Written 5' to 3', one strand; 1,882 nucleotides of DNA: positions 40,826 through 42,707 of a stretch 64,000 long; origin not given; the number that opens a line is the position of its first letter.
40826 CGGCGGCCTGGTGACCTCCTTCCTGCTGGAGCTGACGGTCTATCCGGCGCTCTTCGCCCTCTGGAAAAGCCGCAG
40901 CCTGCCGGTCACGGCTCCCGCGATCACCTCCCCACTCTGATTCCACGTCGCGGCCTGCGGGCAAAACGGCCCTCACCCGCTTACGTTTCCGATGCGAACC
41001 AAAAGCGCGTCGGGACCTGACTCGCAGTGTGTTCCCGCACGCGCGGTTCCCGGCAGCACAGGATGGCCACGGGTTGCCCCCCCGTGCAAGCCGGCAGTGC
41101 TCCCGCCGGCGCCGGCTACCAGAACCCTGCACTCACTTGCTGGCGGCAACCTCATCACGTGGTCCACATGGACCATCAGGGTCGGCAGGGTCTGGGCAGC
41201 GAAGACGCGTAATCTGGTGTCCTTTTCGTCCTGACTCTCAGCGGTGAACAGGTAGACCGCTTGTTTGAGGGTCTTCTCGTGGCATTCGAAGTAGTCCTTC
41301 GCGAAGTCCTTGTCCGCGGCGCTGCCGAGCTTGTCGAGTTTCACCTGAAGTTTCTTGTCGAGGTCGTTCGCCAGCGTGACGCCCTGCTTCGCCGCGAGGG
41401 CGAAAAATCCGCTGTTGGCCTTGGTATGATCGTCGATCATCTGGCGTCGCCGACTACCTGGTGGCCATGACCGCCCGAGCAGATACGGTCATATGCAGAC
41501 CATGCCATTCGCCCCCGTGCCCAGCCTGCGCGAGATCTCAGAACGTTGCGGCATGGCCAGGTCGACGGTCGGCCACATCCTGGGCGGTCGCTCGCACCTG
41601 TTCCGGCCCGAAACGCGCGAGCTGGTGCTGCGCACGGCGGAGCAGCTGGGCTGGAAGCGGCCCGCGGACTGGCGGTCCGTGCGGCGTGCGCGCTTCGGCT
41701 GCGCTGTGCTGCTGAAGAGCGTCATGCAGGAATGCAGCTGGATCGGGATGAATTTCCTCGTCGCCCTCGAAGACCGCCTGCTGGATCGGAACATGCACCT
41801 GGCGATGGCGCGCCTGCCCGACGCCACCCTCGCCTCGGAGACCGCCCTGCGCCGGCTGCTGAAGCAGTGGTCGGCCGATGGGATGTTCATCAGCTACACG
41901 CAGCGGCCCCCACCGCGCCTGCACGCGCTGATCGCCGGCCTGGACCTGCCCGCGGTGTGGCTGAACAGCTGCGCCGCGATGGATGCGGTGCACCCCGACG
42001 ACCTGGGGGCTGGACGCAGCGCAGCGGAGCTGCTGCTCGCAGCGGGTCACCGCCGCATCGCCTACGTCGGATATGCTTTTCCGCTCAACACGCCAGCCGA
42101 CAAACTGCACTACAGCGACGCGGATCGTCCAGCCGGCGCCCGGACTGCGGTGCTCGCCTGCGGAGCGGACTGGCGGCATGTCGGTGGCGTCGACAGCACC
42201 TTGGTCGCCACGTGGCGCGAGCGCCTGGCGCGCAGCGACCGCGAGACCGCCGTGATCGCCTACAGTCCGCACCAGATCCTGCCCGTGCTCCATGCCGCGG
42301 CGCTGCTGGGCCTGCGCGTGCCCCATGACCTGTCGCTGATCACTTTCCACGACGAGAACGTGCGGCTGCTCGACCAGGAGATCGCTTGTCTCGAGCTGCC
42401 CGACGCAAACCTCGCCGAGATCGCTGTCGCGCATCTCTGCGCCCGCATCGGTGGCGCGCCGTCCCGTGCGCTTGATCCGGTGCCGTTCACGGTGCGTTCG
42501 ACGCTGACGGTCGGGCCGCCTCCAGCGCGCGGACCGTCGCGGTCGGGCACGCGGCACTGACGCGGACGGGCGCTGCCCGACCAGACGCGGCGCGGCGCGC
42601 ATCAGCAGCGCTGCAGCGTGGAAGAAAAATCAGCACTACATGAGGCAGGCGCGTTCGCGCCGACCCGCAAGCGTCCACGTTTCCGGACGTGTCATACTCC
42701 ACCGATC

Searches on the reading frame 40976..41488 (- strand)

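Call 16: search_protein_families(library=pfam, proteins=[window:40976-41488:-], max_evalue=0.001)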
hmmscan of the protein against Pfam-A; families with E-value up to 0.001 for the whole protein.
window:40976-41488:- (171 aa): 1 family
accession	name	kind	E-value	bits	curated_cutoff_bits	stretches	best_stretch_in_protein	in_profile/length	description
PF13628.12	DUF4142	-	4.9e-18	66.2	27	1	15-114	38-138/138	Domain of unknown function (DUF4142)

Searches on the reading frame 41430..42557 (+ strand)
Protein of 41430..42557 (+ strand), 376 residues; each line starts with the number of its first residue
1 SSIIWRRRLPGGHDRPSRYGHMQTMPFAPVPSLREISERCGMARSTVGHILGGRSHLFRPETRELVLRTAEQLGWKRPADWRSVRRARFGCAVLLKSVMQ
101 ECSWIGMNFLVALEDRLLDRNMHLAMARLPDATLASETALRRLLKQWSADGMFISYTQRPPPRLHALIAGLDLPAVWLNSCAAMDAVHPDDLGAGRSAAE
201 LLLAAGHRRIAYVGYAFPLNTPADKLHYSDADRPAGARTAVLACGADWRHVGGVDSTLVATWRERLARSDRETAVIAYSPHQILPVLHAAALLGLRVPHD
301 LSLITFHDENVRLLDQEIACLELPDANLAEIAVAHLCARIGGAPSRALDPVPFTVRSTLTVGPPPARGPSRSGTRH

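Call 16: search_protein_families(library=pfam, proteins=[window:41430-42557:+], max_evalue=0.001)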
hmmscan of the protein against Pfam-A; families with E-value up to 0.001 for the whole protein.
window:41430-42557:+ (376 aa): 2 families
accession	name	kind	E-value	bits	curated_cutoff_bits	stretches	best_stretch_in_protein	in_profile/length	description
PF13377.12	Peripla_BP_3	-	1.5e-15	58.1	26.5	1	200-347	2-155/167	Periplasmic binding protein-like domain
PF00532.27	Peripla_BP_1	-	3.8e-05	23.8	22.2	1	141-246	50-152/281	Periplasmic binding proteins and sugar binding domain of LacI family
